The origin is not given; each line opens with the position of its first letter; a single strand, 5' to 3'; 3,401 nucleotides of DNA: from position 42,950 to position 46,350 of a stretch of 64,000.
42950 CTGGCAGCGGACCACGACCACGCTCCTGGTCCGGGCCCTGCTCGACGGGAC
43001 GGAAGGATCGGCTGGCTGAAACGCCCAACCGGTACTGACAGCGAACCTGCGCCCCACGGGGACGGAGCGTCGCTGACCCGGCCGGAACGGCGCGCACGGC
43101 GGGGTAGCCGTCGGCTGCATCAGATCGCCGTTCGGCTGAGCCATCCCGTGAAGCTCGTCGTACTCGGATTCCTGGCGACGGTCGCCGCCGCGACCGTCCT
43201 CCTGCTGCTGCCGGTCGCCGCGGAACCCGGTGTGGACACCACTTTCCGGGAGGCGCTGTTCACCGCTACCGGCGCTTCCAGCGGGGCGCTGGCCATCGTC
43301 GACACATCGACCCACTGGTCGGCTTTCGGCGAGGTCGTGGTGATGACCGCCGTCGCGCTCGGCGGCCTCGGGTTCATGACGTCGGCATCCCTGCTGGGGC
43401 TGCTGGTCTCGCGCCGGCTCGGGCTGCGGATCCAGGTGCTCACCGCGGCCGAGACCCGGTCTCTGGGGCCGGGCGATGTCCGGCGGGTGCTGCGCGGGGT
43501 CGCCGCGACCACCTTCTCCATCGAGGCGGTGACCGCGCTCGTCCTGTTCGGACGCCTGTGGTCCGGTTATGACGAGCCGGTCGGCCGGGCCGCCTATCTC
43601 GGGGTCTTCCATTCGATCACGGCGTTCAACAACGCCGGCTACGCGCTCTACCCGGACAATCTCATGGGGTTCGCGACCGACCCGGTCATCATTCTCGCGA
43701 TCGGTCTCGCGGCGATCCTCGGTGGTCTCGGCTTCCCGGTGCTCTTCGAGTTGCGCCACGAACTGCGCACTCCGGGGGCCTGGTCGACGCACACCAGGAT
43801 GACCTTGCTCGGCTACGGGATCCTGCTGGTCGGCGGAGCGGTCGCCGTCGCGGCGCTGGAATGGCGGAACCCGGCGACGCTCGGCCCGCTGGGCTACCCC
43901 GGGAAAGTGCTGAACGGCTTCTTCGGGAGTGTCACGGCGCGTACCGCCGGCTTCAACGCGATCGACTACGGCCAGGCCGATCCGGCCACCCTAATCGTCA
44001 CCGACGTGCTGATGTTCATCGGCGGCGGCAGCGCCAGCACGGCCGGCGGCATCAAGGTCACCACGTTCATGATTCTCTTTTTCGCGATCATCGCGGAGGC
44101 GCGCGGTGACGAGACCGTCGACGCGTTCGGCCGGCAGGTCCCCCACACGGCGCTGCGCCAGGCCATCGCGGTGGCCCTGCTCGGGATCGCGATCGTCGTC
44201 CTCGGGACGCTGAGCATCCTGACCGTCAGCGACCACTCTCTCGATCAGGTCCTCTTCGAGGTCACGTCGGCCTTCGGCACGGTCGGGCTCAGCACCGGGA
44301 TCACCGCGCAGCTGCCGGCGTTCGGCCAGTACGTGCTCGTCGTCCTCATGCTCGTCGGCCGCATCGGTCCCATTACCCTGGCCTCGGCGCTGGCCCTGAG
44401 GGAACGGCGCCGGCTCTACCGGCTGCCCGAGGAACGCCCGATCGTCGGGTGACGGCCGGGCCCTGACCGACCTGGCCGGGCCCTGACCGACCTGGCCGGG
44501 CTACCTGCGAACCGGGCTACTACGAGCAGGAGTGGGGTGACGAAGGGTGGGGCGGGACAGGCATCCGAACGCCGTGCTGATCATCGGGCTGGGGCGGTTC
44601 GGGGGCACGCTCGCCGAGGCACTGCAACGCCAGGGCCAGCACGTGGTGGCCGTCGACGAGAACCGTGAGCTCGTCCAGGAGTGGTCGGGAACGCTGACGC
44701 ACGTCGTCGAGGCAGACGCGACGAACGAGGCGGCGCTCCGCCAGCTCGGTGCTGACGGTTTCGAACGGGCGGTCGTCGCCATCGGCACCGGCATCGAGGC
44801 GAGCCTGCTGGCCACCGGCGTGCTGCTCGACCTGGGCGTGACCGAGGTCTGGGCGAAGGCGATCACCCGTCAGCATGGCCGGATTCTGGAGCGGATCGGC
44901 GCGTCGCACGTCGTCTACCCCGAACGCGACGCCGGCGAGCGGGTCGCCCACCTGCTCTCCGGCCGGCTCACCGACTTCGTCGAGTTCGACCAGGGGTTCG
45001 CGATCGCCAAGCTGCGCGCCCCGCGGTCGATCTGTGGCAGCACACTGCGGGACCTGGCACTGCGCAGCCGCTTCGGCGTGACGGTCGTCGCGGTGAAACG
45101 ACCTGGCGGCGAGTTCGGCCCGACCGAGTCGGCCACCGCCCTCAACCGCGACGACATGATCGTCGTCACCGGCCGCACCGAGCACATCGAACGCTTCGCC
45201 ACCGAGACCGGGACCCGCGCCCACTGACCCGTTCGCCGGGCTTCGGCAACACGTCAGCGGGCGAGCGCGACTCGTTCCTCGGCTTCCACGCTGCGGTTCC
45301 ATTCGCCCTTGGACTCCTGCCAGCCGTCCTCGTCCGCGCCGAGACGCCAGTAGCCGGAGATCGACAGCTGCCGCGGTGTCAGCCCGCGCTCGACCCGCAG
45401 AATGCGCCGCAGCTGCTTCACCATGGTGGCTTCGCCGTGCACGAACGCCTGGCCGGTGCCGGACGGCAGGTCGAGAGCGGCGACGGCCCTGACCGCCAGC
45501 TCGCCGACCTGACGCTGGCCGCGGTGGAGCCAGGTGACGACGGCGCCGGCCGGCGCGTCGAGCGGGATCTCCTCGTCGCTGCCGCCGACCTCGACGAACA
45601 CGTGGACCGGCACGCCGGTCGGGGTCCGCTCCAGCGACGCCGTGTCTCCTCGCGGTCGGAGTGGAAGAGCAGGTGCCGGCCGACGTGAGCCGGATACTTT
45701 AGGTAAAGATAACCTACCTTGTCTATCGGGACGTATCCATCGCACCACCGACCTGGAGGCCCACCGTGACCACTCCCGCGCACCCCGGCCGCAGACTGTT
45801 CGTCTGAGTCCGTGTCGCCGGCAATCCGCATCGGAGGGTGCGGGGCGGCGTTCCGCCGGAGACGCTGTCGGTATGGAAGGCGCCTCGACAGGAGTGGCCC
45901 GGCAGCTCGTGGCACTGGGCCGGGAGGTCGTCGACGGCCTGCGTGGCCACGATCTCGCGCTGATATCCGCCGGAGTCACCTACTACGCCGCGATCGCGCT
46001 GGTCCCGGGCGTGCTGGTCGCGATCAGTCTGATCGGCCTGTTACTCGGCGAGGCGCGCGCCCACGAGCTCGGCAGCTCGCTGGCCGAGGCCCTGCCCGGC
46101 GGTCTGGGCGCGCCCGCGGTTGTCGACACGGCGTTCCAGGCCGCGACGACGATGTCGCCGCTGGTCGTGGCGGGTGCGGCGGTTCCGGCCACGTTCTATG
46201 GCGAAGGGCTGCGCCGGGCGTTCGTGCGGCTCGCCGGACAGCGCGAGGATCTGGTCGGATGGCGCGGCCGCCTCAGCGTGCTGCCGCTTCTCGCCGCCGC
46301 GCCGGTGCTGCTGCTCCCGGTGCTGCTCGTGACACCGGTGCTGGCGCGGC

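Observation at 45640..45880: High-quality IdeR/DtxR iron box in an AT-rich island between a truncated siderophore-interacting-protein gene and a YihY/BrkB membrane-protein gene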

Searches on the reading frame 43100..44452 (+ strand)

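Call 6: search_protein_families(library=pfam, proteins=[window:43100-44452:+], max_evalue=0.01)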
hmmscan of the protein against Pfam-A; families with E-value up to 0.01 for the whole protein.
window:43100-44452:+ (450 aa): 1 family
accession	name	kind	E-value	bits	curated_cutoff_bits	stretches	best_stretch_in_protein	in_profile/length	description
PF02386.22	TrkH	-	3.7e-49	168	27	1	31-428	50-487/502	Cation transport protein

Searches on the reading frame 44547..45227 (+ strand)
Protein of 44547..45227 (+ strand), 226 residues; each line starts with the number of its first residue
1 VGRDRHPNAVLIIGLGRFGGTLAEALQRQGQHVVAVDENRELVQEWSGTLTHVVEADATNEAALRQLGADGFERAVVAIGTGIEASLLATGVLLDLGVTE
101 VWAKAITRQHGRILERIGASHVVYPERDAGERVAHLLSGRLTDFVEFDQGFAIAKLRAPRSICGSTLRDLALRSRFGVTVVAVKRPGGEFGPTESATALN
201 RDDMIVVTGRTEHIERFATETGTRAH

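Call 6: search_protein_families(library=pfam, proteins=[window:44547-45227:+], max_evalue=0.01)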
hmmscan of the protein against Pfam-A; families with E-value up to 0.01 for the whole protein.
window:44547-45227:+ (226 aa): 11 families
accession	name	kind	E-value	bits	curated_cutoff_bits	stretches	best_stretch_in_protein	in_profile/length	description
PF02254.24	TrkA_N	-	2.4e-25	89.6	23.8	1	10-125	1-116/116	TrkA-N domain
PF02080.26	TrkA_C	-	1.5e-10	41.3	27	1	156-218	6-67/71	TrkA-C domain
PF03807.23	F420_oxidored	-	3.2e-07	31.3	21.6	1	11-63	3-57/94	NADP oxidoreductase coenzyme F420-dependent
PF03721.20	UDPG_MGDP_dh_N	-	9.5e-05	22.5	27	1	10-58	3-51/187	UDP-glucose/GDP-mannose dehydrogenase family, NAD binding domain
PF01370.27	Epimerase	-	0.00059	19.8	20.9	1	10-78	1-70/240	NAD dependent epimerase/dehydratase family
PF03435.24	Sacchrp_dh_NADP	-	0.00094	20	25.1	1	10-80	1-76/129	Saccharopine dehydrogenase NADP binding domain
PF17930.7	LpxI_N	-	0.0011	19.4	25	1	11-117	4-108/129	LpxI N-terminal domain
PF03446.21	NAD_binding_2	-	0.0013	19.2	21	1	12-63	4-52/161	NAD binding domain of 6-phosphogluconate dehydrogenase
PF02826.25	2-Hacid_dh_C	-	0.004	17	25.1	1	2-44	31-73/178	D-isomer specific 2-hydroxyacid dehydrogenase, NAD binding domain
PF02558.23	ApbA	-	0.0043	17.1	22.2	1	10-50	1-40/150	Ketopantoate reductase PanE/ApbA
PF01210.29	NAD_Gly3P_dh_N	-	0.0072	16.7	23.1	0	10-47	2-39/158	NAD-dependent glycerol-3-phosphate dehydrogenase N-terminus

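Call 14: list_cluster_members(proteins=[P0001, window:44547-45227:+, window:46799-48067:+, P0044, P0050])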
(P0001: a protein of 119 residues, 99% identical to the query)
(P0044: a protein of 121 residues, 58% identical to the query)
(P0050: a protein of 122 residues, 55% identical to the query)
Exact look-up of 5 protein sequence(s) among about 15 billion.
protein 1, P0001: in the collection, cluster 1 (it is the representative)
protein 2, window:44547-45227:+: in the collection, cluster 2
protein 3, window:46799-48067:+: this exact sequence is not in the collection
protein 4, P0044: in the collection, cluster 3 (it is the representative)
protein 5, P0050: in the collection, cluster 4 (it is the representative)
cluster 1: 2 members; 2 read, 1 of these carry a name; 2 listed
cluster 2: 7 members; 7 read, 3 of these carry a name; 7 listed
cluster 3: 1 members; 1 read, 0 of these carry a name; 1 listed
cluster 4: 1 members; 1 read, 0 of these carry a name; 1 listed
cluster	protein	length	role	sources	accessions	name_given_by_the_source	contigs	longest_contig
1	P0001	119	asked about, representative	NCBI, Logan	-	-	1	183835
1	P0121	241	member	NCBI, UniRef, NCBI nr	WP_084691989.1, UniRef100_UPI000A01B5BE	siderophore-interacting protein [Parafrankia elaeagni] | siderophore-interacting protein n=1 Tax=Parafrankia elaeagni TaxID=222534 ...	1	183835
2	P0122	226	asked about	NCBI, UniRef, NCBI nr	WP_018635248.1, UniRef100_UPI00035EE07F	potassium channel family protein [Parafrankia elaeagni] | potassium channel family protein n=1 Tax=Parafrankia elaeagni TaxID=222534 ... | TrkA family potassium uptake protein [Parafrankia elaeagni]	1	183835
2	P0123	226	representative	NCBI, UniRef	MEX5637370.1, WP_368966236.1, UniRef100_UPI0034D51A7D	potassium channel family protein [Parafrankia sp. FMc2] | potassium channel family protein n=1 Tax=Parafrankia sp. FMc2 TaxID=3233196 ...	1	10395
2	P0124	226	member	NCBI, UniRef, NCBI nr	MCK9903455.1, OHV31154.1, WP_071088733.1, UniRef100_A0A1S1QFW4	potassium transporter [Parafrankia colletiae] | Potassium transporter n=1 Tax=Parafrankia colletiae TaxID=573497 RepID=A0A1S1QFW4_9ACTN | TrkA family potassium uptake protein [Parafrankia colletiae]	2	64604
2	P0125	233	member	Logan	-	-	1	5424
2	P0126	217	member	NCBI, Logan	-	-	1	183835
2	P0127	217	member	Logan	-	-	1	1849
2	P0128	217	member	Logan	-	-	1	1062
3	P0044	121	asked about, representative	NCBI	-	-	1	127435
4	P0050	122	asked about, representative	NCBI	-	-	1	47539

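Call 16: find_related_loci(query=window:44547-45227:+, collection=genome_contigs, flank=7000)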
Query window:44547-45227:+ (226 aa) in genome_contigs; peptide patterns used: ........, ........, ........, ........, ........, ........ (x = any residue, [..] = any of these).
145 stretches matched a pattern; 12 encode a relative of the query (tblastn E <= 1e-3); 12 distinct loci.
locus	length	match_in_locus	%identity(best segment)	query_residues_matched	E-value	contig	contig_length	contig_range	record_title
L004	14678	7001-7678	96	1-226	3e-141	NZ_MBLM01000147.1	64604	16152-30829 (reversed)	Parafrankia colletiae strain Cc1.17 contig_55, whole genome shotgun sequence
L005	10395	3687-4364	96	1-226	5e-141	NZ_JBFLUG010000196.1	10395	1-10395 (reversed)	Parafrankia sp. FMc2 NODE_196_length_10395_cov_84.813790, whole genome shotgun sequence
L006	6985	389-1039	52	4-217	1e-68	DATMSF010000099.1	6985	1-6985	MAG TPA_asm: Aeromicrobium sp. isolate SMAG_U12978 k141_38148, whole genome shotgun sequence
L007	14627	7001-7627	54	10-218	2e-68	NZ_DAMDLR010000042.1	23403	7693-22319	MAG: Aeromicrobium sp. isolate CTOTU50590 NODE_528_length_23403_cov_13.749615, whole genome shotgun sequence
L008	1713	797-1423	53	10-218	2e-70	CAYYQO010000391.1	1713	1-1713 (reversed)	MAG TPA_asm: uncultured Aeromicrobium sp. isolate SRP344714_co2_441 genome assembly, contig: NODE_181194_length_1713_cov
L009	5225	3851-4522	51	1-222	8e-68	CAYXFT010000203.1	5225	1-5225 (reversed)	MAG TPA_asm: uncultured Aeromicrobium sp. isolate SRP344714_co2_44 genome assembly, contig: NODE_41341_length_5225_cov_5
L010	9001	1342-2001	50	1-218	5e-67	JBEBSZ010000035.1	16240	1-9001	MAG: Aeromicrobium sp. isolate T2.bin.162 NODE_12669_length_16240_cov_50.954526, whole genome shotgun sequence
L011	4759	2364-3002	51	9-221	3e-66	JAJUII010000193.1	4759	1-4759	MAG: Aeromicrobium choanae isolate bin86 k141_629311_length_4759_cov_72.0000, whole genome shotgun sequence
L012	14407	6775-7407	50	8-218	2e-65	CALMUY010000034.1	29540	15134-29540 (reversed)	MAG TPA_asm: uncultured Aeromicrobium sp. isolate SRR2107216_bin.86_CONCOCT_v1.1_MAG genome assembly, contig: ERZ794920.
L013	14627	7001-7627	50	10-218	2e-65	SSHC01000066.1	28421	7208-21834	MAG: Aeromicrobium sp. isolate Bin_31_2 c_000000111646, whole genome shotgun sequence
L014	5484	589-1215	51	10-218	2e-64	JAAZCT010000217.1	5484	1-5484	MAG: Actinomycetales bacterium isolate AS07pgkLD_28 139048_AS07, whole genome shotgun sequence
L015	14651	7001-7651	50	3-218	5e-63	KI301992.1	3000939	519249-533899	actinobacterium LLX17 genomic scaffold scaffold00001, whole genome shotgun sequence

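Call 20: search_protein_families(library=pfam, proteins=[L004:7708-8601:-, L004:8710-9762:-, L004:10019-10909:+, L004:9648-10343:-, L004:11113-11685:+, L004:11733-12344:+, L004:12462-13739:+, L004:13753-14556:+, L005:4394-5224:-, L005:5392-6525:-], max_evalue=0.001)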
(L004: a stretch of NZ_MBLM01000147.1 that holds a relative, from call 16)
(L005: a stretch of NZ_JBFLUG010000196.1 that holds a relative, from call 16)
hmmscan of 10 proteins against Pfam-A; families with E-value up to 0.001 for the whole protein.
L004:7708-8601:- (297 aa): 2 families
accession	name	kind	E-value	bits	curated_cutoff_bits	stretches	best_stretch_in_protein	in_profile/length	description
PF04954.18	SIP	-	3.4e-37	128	26.3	1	153-270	1-119/119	Siderophore-interacting protein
PF08021.17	FAD_binding_9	-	3.9e-37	127.6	23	1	31-145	1-118/120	Siderophore-interacting FAD-binding domain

L004:8710-9762:- (350 aa): 3 families
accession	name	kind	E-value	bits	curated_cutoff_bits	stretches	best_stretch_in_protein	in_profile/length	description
PF12833.13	HTH_18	-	4.5e-21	75.4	33.6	1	230-308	1-79/80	Helix-turn-helix domain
PF01965.30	DJ-1_PfpI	-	1.7e-19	70.7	26.6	1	3-168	2-163/165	DJ-1/PfpI family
PF00165.29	HTH_AraC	-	3.9e-14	52.8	26.6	1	219-257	3-41/42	Bacterial regulatory helix-turn-helix proteins, AraC family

L004:10019-10909:+ (296 aa): 3 families
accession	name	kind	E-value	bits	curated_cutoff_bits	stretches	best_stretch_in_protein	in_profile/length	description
PF13460.12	NAD_binding_10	-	9.2e-27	94.5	27.2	1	76-285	1-184/184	NAD(P)H-binding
PF01370.27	Epimerase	-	2e-09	37.7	20.9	1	74-179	3-114/240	NAD dependent epimerase/dehydratase family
PF05368.20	NmrA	-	1.4e-05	25.3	27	1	69-141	2-78/298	NmrA-like family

L004:9648-10343:- (231 aa): 0 families

L004:11113-11685:+ (190 aa): 2 families
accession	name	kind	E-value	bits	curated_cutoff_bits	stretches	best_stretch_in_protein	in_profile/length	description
PF22677.2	Ble-like_N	-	6.1e-12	45.5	24.5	1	43-83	1-41/41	Bleomycin resistance protein-like N-terminal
PF00903.31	Glyoxalase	-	1.6e-05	25.7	20.6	1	46-164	4-121/121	Glyoxalase/Bleomycin resistance protein/Dioxygenase superfamily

L004:11733-12344:+ (203 aa): 0 families

L004:12462-13739:+ (425 aa): 4 families
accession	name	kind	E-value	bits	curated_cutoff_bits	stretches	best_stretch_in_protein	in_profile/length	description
PF07730.19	HisKA_3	-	1.1e-16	61.5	24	1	227-292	1-66/68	Histidine kinase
PF02518.31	HATPase_c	-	1.4e-13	51.7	26.4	1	335-420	5-110/111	Histidine kinase-, DNA gyrase B-, and HSP90-like ATPase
PF13493.11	DUF4118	-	8.8e-05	22.7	28.4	1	103-208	4-104/107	Domain of unknown function (DUF4118)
PF13581.12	HATPase_c_2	-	0.00011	22.6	27.4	1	326-383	22-84/127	Histidine kinase-like ATPase domain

L004:13753-14556:+ (267 aa): 5 families
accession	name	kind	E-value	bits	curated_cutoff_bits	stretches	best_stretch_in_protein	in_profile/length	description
PF00072.30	Response_reg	-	2.2e-27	95.8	30.2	1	26-138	1-111/111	Response regulator receiver domain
PF00196.25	GerE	-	2.3e-18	66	23.5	1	207-261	3-57/57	Bacterial regulatory proteins, luxR family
PF08281.18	Sigma70_r4_2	-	1.8e-05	24.7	25.7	1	220-249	25-54/54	Sigma-70, region 4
PF13412.12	HTH_24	-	5.6e-05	23.1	21.9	1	219-244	15-40/48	Winged helix-turn-helix DNA-binding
PF04545.22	Sigma70_r4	-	6.2e-05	22.9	24.1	1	206-249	4-48/50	Sigma-70, region 4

L005:4394-5224:- (276 aa): 2 families
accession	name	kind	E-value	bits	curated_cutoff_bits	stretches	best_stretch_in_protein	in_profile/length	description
PF04954.18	SIP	-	1.2e-37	129.5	26.3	1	132-249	1-119/119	Siderophore-interacting protein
PF08021.17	FAD_binding_9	-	1.2e-37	129.2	23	1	10-124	1-118/120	Siderophore-interacting FAD-binding domain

L005:5392-6525:- (377 aa): 3 families
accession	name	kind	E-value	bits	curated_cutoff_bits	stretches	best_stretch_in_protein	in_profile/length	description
PF12833.13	HTH_18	-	2.1e-20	73.2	33.6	1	290-368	1-79/80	Helix-turn-helix domain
PF01965.30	DJ-1_PfpI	-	5.5e-19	69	26.6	1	63-228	2-163/165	DJ-1/PfpI family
PF00165.29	HTH_AraC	-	8.6e-14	51.7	26.6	1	279-317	3-41/42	Bacterial regulatory helix-turn-helix proteins, AraC family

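Call 26: search_solved_structures(query=L005:4394-5224:-, max_evalue=0.001)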
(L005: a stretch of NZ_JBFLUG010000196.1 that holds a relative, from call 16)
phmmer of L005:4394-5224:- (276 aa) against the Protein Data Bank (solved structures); distinct sequences matched with E-value up to 0.001: 13.
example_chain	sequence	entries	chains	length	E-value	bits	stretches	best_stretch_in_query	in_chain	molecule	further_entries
4yhb_A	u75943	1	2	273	1.2e-40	143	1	11-251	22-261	Iron-chelator utilization protein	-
8c4l_A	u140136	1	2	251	3.9e-28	101.9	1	2-253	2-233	Vibriobactin utilization protein ViuB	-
2gpj_A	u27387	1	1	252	4e-28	101.9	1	2-253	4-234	Siderophore-interacting protein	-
6k2l_A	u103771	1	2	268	4.2e-27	98.5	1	5-258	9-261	Siderophore-interacting protein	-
7xlz_A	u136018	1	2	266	7.3e-27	97.8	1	9-259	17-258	Siderophore-interacting protein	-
6geh_A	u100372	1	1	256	8.2e-22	81.2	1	15-258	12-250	FAD-binding 9, siderophore-interacting domain protein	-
6tek_A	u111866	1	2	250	2e-14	57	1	76-249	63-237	Drug ABC transporter ATP-binding protein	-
7lrn_A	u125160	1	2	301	7.3e-14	55.1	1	68-252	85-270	NADPH-dependent ferric siderophore reductase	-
6tej_A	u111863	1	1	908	3.7e-12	49.5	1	76-249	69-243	Drug ABC transporter ATP-binding protein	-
7wiu_A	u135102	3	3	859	5.9e-12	48.8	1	76-250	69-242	Mycobactin import ATP-binding/permease protein IrtA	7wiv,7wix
7wiw_A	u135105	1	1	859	5.9e-12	48.8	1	76-250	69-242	Mycobactin import ATP-binding/permease protein IrtA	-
9g2k_A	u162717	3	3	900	1.1e-11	47.9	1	76-250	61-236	Mycobactin import ATP-binding/permease protein IrtA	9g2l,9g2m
9fxc_A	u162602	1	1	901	1.2e-11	47.9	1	76-250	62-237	Mycobactin import ATP-binding/permease protein IrtA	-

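Call 42: search_protein_families(library=pfam, proteins=[L004:3278-4072:-, L004:5289-6872:+], max_evalue=0.001)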
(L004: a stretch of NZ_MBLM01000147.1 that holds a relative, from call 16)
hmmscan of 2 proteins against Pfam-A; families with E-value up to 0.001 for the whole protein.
L004:3278-4072:- (264 aa): 2 families
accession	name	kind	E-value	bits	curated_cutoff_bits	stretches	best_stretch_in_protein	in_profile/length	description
PF00561.26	Abhydrolase_1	-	1.5e-13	51.4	25.8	1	46-246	39-241/245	alpha/beta hydrolase fold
PF12697.13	Abhydrolase_6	-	9.4e-11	43.2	26.3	1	13-255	1-216/217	Alpha/beta hydrolase family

L004:5289-6872:+ (527 aa): 1 family
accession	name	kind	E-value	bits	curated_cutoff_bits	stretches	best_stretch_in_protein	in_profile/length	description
PF02386.22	TrkH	-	1.5e-50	172.6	27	1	122-505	59-487/502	Cation transport protein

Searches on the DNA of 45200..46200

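Call 37: search_rna_families(source=window, start=45200, end=46200, threshold=evalue, max_evalue=1)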
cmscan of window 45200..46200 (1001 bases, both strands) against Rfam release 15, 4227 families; matches with E-value up to 1: 0.
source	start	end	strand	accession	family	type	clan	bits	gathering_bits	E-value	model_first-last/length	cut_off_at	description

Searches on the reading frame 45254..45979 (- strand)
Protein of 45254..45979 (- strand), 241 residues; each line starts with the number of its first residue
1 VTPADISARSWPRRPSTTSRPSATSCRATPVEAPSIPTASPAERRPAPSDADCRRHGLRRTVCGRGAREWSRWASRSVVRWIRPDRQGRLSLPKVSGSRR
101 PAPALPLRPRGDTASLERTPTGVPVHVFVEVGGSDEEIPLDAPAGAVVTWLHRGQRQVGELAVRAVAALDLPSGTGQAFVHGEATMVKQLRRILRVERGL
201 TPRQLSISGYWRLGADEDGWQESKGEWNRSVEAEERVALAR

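Call 6: search_protein_families(library=pfam, proteins=[window:45254-45979:-], max_evalue=0.01)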
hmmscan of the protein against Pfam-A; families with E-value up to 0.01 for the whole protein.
window:45254-45979:- (241 aa): 1 family
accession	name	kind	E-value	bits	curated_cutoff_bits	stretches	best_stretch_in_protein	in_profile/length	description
PF04954.18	SIP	-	7.7e-27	94.6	26.3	1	114-214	18-119/119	Siderophore-interacting protein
